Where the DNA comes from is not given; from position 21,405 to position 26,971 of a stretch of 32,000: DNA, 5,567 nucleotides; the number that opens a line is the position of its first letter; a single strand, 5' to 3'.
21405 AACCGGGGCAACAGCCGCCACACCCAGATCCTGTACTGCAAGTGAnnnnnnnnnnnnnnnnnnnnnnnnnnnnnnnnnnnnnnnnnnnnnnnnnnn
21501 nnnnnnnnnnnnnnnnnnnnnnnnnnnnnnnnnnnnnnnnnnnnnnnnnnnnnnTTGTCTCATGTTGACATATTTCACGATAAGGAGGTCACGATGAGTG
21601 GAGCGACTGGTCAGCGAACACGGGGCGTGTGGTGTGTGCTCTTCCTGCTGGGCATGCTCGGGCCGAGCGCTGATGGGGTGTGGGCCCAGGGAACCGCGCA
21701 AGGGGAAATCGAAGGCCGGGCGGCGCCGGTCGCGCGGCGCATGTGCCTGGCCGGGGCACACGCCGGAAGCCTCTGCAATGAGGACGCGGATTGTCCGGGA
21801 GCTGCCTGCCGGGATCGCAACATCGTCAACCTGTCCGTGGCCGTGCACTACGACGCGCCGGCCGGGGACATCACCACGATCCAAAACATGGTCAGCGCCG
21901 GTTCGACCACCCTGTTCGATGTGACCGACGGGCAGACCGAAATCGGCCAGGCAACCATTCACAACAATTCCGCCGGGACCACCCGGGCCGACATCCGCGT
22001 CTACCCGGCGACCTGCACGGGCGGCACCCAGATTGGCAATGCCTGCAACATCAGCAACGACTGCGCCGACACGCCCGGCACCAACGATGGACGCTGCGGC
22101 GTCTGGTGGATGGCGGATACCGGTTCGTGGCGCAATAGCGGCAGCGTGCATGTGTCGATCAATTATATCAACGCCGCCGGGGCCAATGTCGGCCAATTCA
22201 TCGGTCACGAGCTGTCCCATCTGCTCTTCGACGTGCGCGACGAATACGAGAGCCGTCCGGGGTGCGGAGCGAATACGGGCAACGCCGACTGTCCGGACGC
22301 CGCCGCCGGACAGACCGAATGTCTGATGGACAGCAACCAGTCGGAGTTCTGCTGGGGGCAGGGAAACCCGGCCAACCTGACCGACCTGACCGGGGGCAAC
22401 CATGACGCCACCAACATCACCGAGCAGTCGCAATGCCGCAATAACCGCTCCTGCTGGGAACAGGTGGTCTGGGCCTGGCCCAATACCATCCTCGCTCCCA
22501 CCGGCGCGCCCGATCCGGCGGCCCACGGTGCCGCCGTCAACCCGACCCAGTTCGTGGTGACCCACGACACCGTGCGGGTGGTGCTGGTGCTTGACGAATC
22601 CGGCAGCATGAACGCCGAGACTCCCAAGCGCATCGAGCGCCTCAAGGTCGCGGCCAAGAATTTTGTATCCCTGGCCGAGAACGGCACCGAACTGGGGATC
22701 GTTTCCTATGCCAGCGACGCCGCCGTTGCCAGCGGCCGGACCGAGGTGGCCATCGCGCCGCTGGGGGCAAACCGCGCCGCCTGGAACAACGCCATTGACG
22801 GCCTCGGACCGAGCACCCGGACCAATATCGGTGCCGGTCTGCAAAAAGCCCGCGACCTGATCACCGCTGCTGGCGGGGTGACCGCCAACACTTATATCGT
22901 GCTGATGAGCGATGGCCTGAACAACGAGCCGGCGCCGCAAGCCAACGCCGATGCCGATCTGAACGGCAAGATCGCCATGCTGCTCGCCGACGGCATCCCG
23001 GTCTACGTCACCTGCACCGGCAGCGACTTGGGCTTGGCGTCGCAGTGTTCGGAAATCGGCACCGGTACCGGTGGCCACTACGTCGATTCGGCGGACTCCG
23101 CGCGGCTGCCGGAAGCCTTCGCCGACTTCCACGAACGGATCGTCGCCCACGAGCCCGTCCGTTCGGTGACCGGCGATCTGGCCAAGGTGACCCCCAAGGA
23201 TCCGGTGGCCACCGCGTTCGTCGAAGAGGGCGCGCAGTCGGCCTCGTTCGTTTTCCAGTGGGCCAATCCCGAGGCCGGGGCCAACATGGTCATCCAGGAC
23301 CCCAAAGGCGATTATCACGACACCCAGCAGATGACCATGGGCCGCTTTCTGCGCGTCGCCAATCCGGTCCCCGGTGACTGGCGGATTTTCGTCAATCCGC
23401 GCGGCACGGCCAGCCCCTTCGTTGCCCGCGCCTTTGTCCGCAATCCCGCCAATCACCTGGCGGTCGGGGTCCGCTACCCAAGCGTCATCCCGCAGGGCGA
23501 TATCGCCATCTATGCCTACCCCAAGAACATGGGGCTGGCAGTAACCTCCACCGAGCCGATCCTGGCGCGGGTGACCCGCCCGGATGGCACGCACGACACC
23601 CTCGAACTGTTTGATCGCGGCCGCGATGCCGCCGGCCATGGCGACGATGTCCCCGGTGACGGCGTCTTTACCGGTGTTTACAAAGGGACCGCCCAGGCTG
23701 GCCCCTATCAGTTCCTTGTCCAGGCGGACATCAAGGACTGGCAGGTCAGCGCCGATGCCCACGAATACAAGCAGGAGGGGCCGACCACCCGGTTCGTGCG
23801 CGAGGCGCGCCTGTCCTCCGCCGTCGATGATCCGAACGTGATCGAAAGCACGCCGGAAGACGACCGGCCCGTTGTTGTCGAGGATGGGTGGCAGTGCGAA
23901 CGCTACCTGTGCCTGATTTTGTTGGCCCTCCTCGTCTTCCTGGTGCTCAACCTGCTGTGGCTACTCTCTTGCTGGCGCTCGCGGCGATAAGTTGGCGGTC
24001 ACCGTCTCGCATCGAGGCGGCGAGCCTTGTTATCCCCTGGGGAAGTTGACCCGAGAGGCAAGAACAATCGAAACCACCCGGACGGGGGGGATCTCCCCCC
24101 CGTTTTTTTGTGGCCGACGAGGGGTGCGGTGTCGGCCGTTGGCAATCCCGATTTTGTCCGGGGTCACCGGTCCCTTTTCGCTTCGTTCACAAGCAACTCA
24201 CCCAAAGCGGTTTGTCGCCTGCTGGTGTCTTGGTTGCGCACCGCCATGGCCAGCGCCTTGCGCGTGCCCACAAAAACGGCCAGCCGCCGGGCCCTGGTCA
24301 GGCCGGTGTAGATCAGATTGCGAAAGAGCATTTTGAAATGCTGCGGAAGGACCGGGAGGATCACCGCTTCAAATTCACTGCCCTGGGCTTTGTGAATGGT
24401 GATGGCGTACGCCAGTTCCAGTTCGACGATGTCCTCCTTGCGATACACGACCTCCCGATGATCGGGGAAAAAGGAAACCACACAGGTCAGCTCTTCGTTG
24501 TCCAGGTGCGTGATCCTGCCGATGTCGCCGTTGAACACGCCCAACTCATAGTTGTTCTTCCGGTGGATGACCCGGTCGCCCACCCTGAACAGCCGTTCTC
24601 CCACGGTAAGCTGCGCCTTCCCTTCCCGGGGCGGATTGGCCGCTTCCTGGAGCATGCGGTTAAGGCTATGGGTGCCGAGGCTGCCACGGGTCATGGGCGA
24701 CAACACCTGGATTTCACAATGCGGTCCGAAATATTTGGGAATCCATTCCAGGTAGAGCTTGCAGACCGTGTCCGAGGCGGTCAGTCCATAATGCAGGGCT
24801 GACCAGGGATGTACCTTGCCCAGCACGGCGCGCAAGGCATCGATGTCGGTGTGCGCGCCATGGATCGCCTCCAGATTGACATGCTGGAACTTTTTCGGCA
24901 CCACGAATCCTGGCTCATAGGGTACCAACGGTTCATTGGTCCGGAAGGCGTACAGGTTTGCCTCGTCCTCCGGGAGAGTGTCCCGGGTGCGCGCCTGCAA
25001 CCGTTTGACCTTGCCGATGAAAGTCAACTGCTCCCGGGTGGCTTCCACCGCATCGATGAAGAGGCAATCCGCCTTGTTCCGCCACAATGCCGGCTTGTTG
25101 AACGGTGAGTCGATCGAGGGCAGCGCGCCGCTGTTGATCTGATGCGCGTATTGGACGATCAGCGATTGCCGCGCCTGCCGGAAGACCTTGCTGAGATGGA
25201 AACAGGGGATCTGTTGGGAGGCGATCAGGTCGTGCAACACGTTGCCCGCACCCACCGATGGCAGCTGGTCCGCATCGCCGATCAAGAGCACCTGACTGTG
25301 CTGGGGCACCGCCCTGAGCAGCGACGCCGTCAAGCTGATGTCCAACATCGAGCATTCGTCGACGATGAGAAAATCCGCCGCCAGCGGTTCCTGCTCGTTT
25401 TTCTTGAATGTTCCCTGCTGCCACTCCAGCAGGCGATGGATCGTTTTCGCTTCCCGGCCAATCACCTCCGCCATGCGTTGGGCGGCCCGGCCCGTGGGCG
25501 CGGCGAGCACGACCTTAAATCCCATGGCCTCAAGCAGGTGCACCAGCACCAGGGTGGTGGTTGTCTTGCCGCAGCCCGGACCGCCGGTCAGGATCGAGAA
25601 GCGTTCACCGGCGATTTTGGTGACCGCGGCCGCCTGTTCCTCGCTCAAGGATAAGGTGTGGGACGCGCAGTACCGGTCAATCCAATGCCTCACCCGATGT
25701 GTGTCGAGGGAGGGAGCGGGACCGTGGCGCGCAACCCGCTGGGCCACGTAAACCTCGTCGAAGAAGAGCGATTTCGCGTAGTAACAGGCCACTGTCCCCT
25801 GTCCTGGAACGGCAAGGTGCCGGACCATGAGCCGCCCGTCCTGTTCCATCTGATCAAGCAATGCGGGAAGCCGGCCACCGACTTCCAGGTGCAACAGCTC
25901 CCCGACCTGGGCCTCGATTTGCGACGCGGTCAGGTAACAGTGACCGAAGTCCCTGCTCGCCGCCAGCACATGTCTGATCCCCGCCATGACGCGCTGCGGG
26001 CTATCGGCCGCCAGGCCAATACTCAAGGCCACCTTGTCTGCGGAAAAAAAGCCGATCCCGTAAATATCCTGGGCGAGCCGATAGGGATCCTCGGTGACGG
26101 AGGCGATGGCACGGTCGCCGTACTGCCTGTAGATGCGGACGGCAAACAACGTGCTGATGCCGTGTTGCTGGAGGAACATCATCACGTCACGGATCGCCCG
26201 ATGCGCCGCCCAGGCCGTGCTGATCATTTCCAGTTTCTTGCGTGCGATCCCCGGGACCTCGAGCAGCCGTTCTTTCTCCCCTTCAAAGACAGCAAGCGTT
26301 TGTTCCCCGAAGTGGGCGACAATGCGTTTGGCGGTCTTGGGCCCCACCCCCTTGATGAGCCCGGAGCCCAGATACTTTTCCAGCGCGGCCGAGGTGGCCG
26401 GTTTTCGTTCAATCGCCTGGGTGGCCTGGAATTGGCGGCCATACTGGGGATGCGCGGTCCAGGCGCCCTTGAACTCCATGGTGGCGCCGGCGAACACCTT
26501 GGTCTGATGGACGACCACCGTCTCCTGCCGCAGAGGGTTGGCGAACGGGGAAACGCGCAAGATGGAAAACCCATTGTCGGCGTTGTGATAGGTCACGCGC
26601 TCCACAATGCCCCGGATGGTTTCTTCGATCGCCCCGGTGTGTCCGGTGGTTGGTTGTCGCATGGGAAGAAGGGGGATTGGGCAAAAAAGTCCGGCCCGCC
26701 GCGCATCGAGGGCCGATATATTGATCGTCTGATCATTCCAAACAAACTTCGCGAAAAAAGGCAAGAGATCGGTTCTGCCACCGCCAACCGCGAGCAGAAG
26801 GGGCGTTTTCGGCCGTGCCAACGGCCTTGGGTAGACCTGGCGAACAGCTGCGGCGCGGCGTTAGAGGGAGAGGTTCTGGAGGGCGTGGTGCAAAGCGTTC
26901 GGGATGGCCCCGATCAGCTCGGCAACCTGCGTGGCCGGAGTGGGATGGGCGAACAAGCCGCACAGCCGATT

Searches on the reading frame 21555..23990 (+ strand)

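Call 14: search_protein_families(library=pfam, proteins=[window:21555-23990:+], max_evalue=0.001)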
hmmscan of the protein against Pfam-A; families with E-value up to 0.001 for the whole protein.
window:21555-23990:+ (811 aa): 3 families
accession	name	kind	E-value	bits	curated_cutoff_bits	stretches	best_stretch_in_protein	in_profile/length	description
PF13519.12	VWA_2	-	1.1e-14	55.4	27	1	342-454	1-106/107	von Willebrand factor type A domain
PF00092.34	VWA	-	1.5e-11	45.2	23.8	1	342-521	2-171/174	von Willebrand factor type A domain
PF05762.20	VWA_CoxE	-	0.00031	20.7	26.4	0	422-463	129-168/222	VWA domain containing CoxE-like protein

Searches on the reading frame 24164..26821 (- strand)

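Call 14: search_protein_families(library=pfam, proteins=[window:24164-26821:-], max_evalue=0.001)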
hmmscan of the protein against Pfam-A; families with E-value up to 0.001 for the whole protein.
window:24164-26821:- (885 aa): 12 families
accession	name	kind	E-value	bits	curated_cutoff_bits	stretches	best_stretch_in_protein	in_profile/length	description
PF13604.12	AAA_30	-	9.7e-44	149.8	27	1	392-568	2-174/191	AAA domain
PF13245.12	AAA_19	-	4.7e-43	147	25.1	1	396-524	1-133/134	AAA domain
PF14490.11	HHH_RecD2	-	4.2e-34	116.8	27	1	207-296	2-92/92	ATP-dependent RecD2 DNA helicase HHH domain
PF18335.7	SH3_13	-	1.6e-23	82.7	41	1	720-784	1-65/65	ATP-dependent RecD-like DNA helicase SH3 domain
PF23139.1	OB_YrrC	-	9.3e-21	74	27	1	67-141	2-76/76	ATP-dependent DNA helicase YrrC, OB-fold domain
PF13538.12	UvrD_C_2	-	4.3e-19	68.6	27.4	1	803-851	1-52/52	UvrD-like helicase C-terminal domain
PF01443.25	Viral_helicase1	-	1.5e-12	48.3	21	1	410-535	2-114/228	Viral superfamily 1 RNA helicase core domain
PF13086.12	AAA_11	-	8.5e-09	36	27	0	392-454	2-72/257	AAA domain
PF14520.12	HHH_5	-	1.7e-07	32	27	1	156-200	7-51/57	Helix-hairpin-helix domain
PF05127.21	NAT10_TcmA_helicase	-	9.4e-05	22.8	22.7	1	410-505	1-113/176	RNA cytidine acetyltransferase NAT10/TcmA, helicase domain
PF13401.12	AAA_22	-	0.00044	21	27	0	405-501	4-104/130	AAA domain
PF00270.35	DEAD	-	0.00085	19.5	26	0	395-535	3-144/167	DEAD/DEAH box helicase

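Call 15: search_protein_families(library=ncbifam, proteins=[window:24164-26821:-], max_evalue=0.001)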
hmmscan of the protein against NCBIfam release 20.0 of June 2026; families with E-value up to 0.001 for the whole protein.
window:24164-26821:- (885 aa): 11 families
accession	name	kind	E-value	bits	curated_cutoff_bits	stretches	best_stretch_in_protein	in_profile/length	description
TIGR01448.2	helicase_RecD2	equivalog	3.5e-242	805.6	500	2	71-572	1-499/713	SF1B family DNA helicase RecD2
TIGR01447.1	recD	equivalog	4.5e-73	246.8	310.15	2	392-539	146-320/597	exodeoxyribonuclease V subunit alpha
NF008127.0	PRK10875.1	equivalog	2.4e-55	188.2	671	2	347-534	113-322/619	exodeoxyribonuclease V subunit alpha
TIGR02768.1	TraA_Ti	equivalog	9.6e-38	130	590.45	2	377-550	345-514/751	Ti-type conjugative transfer relaxase TraA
NF010402.0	PRK13826.1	subfamily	2.9e-27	95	1317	2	372-552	362-538/1102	Dtr system oriT relaxase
NF010464.0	PRK13889.1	subfamily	7.5e-26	90.3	1015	2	386-549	341-500/992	conjugal transfer relaxase TraA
NF010263.0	PRK13709.1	equivalog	2.9e-09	34.8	2212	1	391-527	968-1110/1752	conjugative transfer relaxase/helicase TraI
TIGR02760.1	TraI_TIGR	equivalog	1.9e-08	32.2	929.85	1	387-536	425-584/1960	conjugative transfer relaxase/helicase TraI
TIGR00376.1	TIGR00376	hypoth_equivalog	2.5e-05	22.9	348.9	0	391-464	158-232/639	IGHMBP2 family helicase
NF011300.0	PRK14712.1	equivalog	8.4e-05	19.9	2486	0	396-527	840-977/1623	conjugative transfer relaxase/helicase TraI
NF040671.1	PLuB_AAA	exception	0.0006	17.3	999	0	458-527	939-1005/1256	PLuB system helicase-like protein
